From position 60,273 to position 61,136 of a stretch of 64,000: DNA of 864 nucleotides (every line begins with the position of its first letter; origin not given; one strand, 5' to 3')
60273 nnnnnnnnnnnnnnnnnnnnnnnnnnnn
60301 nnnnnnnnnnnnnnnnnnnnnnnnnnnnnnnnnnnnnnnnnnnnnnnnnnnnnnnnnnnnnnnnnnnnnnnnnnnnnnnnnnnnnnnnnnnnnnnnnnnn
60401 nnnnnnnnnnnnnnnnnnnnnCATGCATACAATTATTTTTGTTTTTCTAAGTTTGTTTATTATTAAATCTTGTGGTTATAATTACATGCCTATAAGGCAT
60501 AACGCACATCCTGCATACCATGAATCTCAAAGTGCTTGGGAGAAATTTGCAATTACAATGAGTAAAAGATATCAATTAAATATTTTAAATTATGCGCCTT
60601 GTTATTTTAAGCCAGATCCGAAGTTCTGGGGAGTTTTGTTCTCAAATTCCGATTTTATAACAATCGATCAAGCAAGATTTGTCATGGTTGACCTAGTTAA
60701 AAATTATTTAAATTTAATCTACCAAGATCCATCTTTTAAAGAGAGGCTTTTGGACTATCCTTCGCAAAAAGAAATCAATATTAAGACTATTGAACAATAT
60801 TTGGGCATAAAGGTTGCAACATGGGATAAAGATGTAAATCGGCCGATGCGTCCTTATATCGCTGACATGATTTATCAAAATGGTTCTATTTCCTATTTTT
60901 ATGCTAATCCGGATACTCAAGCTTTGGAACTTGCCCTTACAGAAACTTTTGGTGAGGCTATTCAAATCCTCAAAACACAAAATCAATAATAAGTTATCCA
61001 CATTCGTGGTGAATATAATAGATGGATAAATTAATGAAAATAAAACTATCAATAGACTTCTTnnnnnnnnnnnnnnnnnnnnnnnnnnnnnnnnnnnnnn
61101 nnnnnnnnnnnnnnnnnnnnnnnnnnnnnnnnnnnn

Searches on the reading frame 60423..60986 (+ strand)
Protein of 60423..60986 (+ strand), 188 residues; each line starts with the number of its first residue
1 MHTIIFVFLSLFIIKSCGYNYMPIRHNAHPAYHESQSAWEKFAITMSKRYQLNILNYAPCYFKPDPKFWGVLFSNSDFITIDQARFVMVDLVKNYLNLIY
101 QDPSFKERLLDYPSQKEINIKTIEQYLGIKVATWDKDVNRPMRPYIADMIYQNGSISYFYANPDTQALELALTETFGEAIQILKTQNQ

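Call 3: search_protein_families(library=pfam, proteins=[window:60423-60986:+], max_evalue=1)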
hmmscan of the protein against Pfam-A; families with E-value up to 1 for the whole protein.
window:60423-60986:+ (188 aa): 0 families

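Call 4: search_protein_families(library=ncbifam, proteins=[window:60423-60986:+], max_evalue=1)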
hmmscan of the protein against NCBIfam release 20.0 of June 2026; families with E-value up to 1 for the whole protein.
window:60423-60986:+ (188 aa): 0 families

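Call 15: search_protein_families(library=padloc, proteins=[window:60423-60986:+], max_evalue=1)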
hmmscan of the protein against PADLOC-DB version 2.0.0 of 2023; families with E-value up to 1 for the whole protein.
window:60423-60986:+ (188 aa): 0 families

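Call 50: find_encoding_contigs(protein=window:60423-60986:+, flank=10000, max_places=4)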
Protein window:60423-60986:+ (188 aa): no gene with exactly this product is on record in the collection.
